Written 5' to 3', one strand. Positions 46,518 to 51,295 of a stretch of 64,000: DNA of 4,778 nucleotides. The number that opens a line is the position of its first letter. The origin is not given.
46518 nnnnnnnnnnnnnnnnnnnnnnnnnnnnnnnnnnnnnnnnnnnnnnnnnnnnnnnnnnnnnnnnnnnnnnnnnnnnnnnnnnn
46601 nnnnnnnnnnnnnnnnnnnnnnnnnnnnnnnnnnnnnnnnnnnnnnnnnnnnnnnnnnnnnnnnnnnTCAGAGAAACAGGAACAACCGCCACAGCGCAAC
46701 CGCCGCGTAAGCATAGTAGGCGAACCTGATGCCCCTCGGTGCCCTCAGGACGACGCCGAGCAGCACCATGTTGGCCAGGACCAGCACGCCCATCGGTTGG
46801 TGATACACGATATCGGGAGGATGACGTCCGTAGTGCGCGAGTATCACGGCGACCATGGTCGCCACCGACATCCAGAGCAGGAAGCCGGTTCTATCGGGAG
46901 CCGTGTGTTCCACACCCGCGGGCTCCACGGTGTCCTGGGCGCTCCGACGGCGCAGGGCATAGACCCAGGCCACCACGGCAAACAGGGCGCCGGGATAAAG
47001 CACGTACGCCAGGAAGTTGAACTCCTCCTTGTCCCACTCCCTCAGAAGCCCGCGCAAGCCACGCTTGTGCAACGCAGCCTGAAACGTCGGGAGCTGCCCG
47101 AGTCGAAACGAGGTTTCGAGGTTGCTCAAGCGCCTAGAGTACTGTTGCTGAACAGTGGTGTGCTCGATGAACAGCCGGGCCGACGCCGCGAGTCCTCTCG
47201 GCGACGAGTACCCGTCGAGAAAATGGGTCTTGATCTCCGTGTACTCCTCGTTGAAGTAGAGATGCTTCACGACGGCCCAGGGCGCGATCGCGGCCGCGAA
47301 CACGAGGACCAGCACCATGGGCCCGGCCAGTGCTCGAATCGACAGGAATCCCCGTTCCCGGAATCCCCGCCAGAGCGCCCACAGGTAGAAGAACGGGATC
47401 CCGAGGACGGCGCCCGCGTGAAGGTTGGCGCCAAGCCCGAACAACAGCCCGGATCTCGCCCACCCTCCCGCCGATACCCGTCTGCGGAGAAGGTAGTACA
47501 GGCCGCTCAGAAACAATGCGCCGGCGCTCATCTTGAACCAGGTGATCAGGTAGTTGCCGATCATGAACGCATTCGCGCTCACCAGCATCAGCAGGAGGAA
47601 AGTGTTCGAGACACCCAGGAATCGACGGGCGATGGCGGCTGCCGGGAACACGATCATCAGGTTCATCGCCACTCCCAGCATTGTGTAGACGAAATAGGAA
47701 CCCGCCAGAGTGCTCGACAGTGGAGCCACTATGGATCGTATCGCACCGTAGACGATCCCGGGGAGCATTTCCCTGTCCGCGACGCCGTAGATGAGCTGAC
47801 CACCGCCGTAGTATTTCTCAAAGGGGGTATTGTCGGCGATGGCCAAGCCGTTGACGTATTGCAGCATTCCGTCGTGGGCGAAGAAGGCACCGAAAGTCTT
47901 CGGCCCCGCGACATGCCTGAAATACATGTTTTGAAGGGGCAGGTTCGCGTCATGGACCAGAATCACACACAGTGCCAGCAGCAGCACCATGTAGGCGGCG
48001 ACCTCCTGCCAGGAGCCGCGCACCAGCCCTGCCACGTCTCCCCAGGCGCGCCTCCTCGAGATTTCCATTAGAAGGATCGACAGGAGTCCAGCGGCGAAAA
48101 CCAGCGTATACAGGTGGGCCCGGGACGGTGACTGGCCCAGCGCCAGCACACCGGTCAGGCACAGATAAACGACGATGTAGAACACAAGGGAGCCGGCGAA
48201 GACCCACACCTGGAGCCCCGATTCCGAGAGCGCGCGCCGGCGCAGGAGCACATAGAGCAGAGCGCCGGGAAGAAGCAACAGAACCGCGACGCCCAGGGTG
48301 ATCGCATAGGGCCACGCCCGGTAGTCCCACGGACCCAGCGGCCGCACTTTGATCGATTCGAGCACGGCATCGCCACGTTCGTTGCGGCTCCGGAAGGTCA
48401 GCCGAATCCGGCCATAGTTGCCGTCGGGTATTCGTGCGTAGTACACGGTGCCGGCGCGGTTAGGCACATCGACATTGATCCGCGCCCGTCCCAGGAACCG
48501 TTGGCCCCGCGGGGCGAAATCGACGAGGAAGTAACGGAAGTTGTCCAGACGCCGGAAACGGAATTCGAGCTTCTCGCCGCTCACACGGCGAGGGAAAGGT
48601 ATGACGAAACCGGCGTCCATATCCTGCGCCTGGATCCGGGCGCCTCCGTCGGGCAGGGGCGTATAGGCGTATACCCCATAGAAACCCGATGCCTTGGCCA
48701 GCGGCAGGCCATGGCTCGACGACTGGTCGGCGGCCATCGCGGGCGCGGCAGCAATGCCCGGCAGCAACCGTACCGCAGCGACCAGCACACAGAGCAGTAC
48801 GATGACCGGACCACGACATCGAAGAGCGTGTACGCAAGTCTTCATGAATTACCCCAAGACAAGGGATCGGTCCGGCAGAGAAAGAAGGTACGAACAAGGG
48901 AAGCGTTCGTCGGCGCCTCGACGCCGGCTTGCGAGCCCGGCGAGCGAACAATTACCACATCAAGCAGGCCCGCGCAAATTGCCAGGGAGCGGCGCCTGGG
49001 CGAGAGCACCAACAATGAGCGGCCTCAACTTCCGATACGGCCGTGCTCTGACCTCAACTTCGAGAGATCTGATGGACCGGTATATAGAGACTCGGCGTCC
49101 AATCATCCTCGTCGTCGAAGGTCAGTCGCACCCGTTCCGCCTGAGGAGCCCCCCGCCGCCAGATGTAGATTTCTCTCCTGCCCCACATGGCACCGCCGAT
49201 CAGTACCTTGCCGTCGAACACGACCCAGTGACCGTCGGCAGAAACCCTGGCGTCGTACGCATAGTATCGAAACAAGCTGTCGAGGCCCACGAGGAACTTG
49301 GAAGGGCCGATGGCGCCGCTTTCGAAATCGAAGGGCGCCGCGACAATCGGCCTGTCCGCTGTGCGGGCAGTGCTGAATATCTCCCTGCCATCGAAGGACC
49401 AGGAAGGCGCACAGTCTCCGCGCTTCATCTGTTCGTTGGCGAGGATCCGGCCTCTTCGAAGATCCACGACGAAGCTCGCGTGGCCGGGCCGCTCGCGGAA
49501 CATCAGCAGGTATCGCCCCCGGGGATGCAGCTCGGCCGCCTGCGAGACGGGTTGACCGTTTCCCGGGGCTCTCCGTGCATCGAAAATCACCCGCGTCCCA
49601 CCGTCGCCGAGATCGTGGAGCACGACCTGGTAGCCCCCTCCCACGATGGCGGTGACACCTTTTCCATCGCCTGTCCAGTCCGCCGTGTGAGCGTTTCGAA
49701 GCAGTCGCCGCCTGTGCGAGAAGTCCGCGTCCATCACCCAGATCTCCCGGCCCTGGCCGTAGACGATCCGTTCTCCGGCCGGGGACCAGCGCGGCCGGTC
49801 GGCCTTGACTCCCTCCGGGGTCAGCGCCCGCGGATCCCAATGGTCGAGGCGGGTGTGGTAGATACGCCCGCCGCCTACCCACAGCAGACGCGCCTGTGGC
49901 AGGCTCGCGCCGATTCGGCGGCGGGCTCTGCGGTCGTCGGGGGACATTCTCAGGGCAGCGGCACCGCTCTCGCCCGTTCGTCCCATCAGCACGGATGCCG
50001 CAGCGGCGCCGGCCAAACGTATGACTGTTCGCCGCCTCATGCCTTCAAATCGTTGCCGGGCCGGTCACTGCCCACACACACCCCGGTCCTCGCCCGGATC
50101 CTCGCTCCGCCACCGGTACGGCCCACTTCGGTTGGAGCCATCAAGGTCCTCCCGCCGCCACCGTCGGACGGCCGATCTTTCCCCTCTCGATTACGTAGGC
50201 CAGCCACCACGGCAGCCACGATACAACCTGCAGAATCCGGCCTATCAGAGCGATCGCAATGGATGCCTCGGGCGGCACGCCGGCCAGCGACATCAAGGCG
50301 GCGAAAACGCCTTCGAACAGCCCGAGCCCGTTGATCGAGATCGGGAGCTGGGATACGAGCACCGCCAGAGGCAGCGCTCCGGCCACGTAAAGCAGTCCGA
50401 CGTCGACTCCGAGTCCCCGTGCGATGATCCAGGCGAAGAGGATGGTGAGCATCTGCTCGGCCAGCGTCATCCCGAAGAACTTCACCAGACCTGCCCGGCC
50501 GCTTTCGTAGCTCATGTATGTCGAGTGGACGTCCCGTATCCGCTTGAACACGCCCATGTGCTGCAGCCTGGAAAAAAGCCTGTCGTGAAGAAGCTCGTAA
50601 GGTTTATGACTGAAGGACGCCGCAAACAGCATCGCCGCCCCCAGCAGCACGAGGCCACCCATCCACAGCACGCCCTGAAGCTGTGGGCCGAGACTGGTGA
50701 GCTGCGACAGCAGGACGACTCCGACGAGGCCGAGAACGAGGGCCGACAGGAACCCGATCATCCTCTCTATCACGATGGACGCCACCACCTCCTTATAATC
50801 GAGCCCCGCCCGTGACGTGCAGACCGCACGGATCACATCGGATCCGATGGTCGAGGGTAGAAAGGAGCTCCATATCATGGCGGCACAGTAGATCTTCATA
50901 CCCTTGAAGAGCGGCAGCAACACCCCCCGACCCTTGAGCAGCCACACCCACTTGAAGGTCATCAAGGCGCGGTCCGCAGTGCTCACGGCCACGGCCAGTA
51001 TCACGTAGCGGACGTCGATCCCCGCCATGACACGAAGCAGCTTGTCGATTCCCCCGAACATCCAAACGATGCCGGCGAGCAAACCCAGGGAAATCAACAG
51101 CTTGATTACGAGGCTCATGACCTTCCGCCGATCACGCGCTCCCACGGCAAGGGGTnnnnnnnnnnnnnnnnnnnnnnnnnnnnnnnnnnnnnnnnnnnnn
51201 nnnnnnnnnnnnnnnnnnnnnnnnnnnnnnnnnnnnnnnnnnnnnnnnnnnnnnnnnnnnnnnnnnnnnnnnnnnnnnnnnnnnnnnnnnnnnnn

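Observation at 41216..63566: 16-gene single-strand envelope-glycan cluster built around a lipid-linked pentose (DPA-like) donor pathway, without recognisable Wzx/Wzy/Wzm-Wzt or initiating transferase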

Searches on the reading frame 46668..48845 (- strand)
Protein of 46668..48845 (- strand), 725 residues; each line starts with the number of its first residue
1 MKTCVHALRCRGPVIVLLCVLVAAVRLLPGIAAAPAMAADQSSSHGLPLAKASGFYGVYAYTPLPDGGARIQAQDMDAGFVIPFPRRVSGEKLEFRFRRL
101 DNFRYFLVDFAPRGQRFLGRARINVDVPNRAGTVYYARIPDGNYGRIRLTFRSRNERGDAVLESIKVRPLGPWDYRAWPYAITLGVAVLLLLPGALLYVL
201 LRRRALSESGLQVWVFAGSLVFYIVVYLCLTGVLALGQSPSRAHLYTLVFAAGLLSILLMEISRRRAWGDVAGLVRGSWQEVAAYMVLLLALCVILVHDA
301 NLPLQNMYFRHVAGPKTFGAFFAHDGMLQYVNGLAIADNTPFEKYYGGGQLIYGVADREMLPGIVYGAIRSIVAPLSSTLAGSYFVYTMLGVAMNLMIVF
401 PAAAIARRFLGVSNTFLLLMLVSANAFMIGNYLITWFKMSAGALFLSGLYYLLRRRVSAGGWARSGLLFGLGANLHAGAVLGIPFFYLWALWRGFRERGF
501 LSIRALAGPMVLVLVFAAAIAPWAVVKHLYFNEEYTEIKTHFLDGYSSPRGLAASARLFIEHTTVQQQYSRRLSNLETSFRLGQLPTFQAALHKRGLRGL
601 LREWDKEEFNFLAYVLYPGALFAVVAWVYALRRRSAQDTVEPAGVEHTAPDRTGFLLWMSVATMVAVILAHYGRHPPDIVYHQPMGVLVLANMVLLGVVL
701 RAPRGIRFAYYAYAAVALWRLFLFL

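Call 4: search_protein_families(library=pfam, proteins=[window:46668-48845:-], max_evalue=0.01)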
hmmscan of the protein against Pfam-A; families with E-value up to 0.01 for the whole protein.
window:46668-48845:- (725 aa): 0 families

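Call 6: search_protein_families(library=ncbifam, proteins=[window:46668-48845:-], max_evalue=0.01)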
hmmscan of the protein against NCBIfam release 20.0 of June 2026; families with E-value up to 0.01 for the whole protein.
window:46668-48845:- (725 aa): 0 families

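Call 41: search_solved_structures(query=window:46668-48845:-, max_evalue=10)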
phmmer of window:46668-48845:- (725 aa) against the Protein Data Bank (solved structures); distinct sequences matched with E-value up to 10: 7.
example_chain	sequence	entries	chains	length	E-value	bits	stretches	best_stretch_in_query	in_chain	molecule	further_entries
9ekf_A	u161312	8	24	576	1.8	9.8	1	234-282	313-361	Hemagglutinin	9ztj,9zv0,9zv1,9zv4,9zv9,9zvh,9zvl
8x26_A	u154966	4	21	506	1.8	9.8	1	234-282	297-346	Hemagglutinin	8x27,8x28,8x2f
9jmz_A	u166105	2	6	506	1.8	9.8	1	234-282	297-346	Hemagglutinin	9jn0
8x29_A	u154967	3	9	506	1.8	9.8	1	234-282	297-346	Hemagglutinin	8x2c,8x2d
7deb_A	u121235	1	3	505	1.8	9.8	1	234-282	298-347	Hemagglutinin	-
7dbo_A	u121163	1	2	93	2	9.7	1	127-169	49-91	VCP-like ATPase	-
9dwe_A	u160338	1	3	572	2.1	9.6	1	234-282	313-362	Hemagglutinin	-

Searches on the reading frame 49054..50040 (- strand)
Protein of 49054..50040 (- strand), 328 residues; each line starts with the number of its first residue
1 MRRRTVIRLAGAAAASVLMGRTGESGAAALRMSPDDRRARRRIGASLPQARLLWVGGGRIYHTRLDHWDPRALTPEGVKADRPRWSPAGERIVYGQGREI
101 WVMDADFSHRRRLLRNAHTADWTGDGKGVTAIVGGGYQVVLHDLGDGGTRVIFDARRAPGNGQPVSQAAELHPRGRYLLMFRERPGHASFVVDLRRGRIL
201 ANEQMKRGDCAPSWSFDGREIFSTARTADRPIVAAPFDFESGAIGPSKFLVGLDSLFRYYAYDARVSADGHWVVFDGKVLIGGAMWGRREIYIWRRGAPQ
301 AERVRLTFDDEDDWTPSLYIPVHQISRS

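Call 4: search_protein_families(library=pfam, proteins=[window:49054-50040:-], max_evalue=0.01)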
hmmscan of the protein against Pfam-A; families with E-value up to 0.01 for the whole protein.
window:49054-50040:- (328 aa): 0 families

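Call 6: search_protein_families(library=ncbifam, proteins=[window:49054-50040:-], max_evalue=0.01)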
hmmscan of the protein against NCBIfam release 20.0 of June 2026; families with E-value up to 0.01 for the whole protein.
window:49054-50040:- (328 aa): 2 families
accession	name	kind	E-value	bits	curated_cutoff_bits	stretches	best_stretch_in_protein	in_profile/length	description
TIGR02800.1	propeller_TolB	equivalog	7.5e-06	25.1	343.15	0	59-117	348-412/418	Tol-Pal system beta propeller repeat protein TolB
NF033523.0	lasso_peptidase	equivalog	0.0014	17.4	400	0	57-159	68-177/638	Atxe2 family lasso peptide isopeptidase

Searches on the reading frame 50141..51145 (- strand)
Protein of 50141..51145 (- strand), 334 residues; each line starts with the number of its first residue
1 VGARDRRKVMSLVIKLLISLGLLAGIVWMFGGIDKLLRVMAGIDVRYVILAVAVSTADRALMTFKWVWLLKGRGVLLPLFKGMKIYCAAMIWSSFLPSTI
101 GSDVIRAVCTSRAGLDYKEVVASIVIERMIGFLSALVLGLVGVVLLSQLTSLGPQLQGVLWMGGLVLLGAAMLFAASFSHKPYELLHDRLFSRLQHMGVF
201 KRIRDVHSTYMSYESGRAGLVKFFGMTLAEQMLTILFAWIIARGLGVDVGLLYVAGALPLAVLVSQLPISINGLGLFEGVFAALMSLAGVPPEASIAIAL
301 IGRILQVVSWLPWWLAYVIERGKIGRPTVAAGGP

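Call 4: search_protein_families(library=pfam, proteins=[window:50141-51145:-], max_evalue=0.01)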
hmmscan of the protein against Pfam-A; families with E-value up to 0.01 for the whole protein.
window:50141-51145:- (334 aa): 1 family
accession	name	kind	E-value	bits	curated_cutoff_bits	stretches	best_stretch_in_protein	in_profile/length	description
PF03706.18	LPG_synthase_TM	-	2e-41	142.8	33.4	1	17-308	2-296/302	Lysylphosphatidylglycerol synthase TM region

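Call 6: search_protein_families(library=ncbifam, proteins=[window:50141-51145:-], max_evalue=0.01)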
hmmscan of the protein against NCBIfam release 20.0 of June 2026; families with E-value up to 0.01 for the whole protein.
window:50141-51145:- (334 aa): 2 families
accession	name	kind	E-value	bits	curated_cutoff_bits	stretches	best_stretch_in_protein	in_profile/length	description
TIGR00374.1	TIGR00374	subfamily_domain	1.7e-17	63.9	43.2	1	22-305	7-297/323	flippase-like domain-containing protein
TIGR03476.1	HpnL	subfamily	2.3e-12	46.9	195.65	1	14-315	5-312/318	putative membrane protein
